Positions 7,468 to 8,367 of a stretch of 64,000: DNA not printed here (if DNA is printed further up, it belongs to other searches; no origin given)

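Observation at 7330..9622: AT-rich three-gene cassette (zinc ribbon / unknown 199 aa / 470-aa HEPN protein): candidate undescribed defence or abortive-infection system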

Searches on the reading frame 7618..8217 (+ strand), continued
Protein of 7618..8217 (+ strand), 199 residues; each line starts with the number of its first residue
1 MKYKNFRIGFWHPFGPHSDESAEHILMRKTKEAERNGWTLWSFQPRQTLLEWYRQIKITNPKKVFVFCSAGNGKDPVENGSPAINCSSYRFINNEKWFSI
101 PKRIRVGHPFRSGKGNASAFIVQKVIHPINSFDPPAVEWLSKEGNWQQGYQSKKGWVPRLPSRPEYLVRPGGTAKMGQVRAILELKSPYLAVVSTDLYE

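Call 75: search_protein_families(library=pfam, proteins=[L126:660-2834:+, L126:3908-4849:+, L126:5668-5994:+, L126:6462-7283:+, L126:7382-7792:+, L126:7834-8325:+, L125:1257-2144:+, L125:2674-3963:-, L125:2315-2659:+, L125:5-334:+], max_evalue=0.001)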
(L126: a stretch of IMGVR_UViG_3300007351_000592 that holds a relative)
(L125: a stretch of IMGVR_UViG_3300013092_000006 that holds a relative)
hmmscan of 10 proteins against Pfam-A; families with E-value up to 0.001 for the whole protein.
L126:660-2834:+ (724 aa): 3 families
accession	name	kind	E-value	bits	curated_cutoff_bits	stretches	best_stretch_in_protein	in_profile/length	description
PF09250.16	Prim-Pol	-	7.7e-42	143.9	22.8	1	13-164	1-157/158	Bifunctional DNA primase/polymerase, N-terminal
PF08708.16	PriCT_1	-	3.1e-16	59.2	21.1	1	214-274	8-67/67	Primase C terminal 1 (PriCT-1)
PF13148.11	DUF3987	-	4.7e-09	36.3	27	1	406-626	135-355/364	Protein of unknown function (DUF3987)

L126:3908-4849:+ (313 aa): 4 families
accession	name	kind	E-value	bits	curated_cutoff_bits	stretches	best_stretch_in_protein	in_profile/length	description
PF04471.18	Mrr_cat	-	1.1e-38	132.4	21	1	168-287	2-115/115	Restriction endonuclease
PF14338.12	Mrr_N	-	2.7e-31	108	29.5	1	14-99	1-86/87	Mrr N-terminal domain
PF22722.2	NA-iREase1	-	4e-10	40.1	27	1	178-283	4-104/106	NACHT-associated inactive Restriction Endonuclease 1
PF13156.12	Mrr_cat_2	-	1.4e-05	25.4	22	1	201-291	26-118/127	Restriction endonuclease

L126:5668-5994:+ (108 aa): 0 families

L126:6462-7283:+ (273 aa): 0 families

L126:7382-7792:+ (136 aa): 0 families

L126:7834-8325:+ (163 aa): 2 families
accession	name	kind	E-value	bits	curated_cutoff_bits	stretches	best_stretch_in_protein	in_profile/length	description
PF18765.7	Polbeta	-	7.2e-09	36.1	26.9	1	34-73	3-42/93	Polymerase beta, Nucleotidyltransferase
PF01909.29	NTP_transf_2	-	6.4e-07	30.1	21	1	34-75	5-45/93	Nucleotidyltransferase domain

L125:1257-2144:+ (295 aa): 4 families
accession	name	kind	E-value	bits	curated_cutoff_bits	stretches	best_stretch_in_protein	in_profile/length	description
PF04471.18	Mrr_cat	-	4.5e-32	111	21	1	154-270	2-115/115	Restriction endonuclease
PF14338.12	Mrr_N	-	1.6e-26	92.7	29.5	1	10-92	1-83/87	Mrr N-terminal domain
PF22722.2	NA-iREase1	-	1.5e-12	47.9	27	1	161-268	1-106/106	NACHT-associated inactive Restriction Endonuclease 1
PF10356.15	RRG7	-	0.00034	20.5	22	0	201-227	84-110/185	Required for respiratory growth protein 7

L125:2674-3963:- (429 aa): 0 families

L125:2315-2659:+ (114 aa): 0 families

L125:5-334:+ (109 aa): 0 families

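Call 78: find_encoding_contigs(protein=P0014, flank=5000, max_places=2)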
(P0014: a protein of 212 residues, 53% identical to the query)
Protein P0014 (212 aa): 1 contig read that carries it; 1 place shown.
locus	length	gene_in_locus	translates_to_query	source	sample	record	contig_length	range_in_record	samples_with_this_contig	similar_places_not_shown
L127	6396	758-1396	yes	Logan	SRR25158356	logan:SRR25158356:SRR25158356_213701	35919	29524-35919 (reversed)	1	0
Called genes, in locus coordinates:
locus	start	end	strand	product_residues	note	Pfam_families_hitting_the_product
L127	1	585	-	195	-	?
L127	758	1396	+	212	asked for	-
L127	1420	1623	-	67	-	-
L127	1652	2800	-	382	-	-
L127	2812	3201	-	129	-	-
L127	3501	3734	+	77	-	-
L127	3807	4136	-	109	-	-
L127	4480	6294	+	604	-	-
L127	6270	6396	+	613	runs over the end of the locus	-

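Call 79: find_encoding_contigs(protein=P0017, flank=5000, max_places=2)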
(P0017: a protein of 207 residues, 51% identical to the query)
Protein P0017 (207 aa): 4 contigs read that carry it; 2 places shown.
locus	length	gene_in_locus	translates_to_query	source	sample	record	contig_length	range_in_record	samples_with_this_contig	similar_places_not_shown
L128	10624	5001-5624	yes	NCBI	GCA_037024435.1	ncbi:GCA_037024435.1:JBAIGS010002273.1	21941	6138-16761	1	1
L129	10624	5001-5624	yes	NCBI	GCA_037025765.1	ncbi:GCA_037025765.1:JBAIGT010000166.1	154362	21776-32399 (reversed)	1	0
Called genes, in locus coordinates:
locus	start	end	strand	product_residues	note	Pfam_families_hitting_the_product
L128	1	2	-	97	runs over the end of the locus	-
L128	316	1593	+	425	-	PF02518:HATPase_c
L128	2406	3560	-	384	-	-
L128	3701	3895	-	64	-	-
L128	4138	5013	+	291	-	-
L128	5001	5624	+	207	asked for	-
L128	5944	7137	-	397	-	-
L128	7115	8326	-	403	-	PF02771:Acyl-CoA_dh_N, PF02770:Acyl-CoA_dh_M, PF00441:Acyl-CoA_dh_1, PF08028:Acyl-CoA_dh_2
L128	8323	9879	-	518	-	PF01487:DHquinase_I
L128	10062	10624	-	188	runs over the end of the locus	PF02525:Flavodoxin_2, PF03358:FMN_red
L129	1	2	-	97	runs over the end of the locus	-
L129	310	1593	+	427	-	PF02518:HATPase_c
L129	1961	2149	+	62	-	-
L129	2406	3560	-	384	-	-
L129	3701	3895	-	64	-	-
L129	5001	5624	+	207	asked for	-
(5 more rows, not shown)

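Call 80: find_encoding_contigs(protein=P0101, flank=5000, max_places=4)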
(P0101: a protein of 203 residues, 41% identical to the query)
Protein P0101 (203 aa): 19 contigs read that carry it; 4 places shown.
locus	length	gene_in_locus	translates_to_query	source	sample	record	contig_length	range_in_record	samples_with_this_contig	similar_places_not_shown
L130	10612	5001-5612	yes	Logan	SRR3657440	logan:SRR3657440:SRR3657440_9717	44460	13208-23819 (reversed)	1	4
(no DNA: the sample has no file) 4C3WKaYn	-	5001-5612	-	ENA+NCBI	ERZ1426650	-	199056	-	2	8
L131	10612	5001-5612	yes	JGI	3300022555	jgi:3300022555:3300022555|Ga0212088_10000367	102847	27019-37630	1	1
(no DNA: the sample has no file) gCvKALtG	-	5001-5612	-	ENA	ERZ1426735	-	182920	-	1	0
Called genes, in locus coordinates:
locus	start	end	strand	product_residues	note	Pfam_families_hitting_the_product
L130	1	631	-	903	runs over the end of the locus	PF22494:choice_anch_I (faint), PF04185:Phosphoesterase (faint)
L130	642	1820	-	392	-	PF05448:AXE1 (faint), PF22244:GCE_fung (weak)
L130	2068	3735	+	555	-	PF02838:Glyco_hydro_20b, PF00728:Glyco_hydro_20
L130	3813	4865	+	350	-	PF18962:Por_Secre_tail (weak)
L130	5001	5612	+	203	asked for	-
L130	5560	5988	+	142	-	-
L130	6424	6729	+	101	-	PF13711:DUF4160 (weak)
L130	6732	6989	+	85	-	PF10387:DUF2442 (weak)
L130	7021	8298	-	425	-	PF01120:Alpha_L_fucos, PF14871:GHL6 (weak)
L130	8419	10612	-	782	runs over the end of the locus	-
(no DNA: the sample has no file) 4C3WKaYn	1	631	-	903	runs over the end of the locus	PF22494:choice_anch_I (faint), PF04185:Phosphoesterase (faint)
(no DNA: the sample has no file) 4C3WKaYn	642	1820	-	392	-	PF05448:AXE1 (faint), PF22244:GCE_fung (weak)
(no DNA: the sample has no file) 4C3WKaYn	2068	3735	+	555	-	PF02838:Glyco_hydro_20b, PF00728:Glyco_hydro_20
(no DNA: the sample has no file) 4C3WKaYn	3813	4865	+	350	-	PF18962:Por_Secre_tail (weak)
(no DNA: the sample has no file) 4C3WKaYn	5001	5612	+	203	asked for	-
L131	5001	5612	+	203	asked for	-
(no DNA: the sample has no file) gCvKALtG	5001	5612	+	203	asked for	-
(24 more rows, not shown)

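Call 82: search_protein_families(library=pfam, proteins=[L010:6588-7682:+, L013:6603-8390:+, L015:6591-7139:+, L016:6550-7977:+, L029:6589-7149:+, L037:6625-7875:+, L010:5137-5976:+, L012:5088-5984:+, L016:5008-5997:+, L128:4138-5013:+], max_evalue=0.001)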
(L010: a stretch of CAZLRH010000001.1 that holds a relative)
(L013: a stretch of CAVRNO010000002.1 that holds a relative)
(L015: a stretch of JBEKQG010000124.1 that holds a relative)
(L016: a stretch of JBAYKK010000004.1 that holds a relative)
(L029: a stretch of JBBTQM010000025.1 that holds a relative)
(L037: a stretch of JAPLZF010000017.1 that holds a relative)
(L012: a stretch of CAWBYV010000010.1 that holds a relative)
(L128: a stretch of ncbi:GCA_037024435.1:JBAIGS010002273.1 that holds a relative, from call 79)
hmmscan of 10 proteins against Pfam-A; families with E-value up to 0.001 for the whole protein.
L010:6588-7682:+ (364 aa): 1 family
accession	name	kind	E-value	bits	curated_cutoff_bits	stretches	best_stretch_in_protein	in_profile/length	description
PF00398.26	RrnaAD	-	1.2e-39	136.5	24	1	42-315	5-227/263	Ribosomal RNA adenine dimethylase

L013:6603-8390:+ (595 aa): 3 families
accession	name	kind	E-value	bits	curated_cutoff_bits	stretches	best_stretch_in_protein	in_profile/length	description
PF02776.23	TPP_enzyme_N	-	1.3e-20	73.8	26.8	1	11-126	3-119/119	Thiamine pyrophosphate enzyme, N-terminal TPP binding domain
PF16582.11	TPP_enzyme_M_2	-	5e-12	46.4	30.1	1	232-410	39-202/208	Middle domain of thiamine pyrophosphate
PF02775.26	TPP_enzyme_C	-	4.4e-09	36.8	21.9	1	446-566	29-151/151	Thiamine pyrophosphate enzyme, C-terminal TPP binding domain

L015:6591-7139:+ (182 aa): 0 families

L016:6550-7977:+ (475 aa): 1 family
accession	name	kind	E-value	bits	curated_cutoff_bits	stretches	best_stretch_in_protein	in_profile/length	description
PF13644.11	DKNYY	-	3.2e-33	115.8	25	3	209-329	14-124/141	DKNYY family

L029:6589-7149:+ (186 aa): 1 family
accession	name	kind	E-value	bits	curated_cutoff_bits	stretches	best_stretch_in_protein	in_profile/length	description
PF01471.23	PG_binding_1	-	1.4e-11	44.8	23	1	126-181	2-55/57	Putative peptidoglycan binding domain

L037:6625-7875:+ (416 aa): 2 families
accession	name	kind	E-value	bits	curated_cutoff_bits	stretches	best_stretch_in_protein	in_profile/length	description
PF12704.14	MacB_PCD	-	4.8e-38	132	27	1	20-248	1-204/207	MacB-like periplasmic core domain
PF02687.27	FtsX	-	6.3e-19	68.6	25.5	1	291-409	2-120/120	FtsX-like permease C-terminal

L010:5137-5976:+ (279 aa): 1 family
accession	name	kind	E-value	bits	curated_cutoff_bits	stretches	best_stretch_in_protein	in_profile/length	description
PF00218.27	IGPS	-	2.9e-75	253.2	27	1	19-276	1-254/254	Indole-3-glycerol phosphate synthase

L012:5088-5984:+ (298 aa): 1 family
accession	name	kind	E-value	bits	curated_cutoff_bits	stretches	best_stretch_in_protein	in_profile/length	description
PF12686.12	DUF3800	-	8.4e-10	40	21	1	25-250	2-146/149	Protein of unknown function (DUF3800)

L016:5008-5997:+ (329 aa): 1 family
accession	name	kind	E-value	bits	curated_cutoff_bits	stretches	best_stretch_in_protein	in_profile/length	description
PF02618.21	YceG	-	2.1e-64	218.1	32.4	1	57-326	14-275/275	YceG-like family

L128:4138-5013:+ (291 aa): 0 families
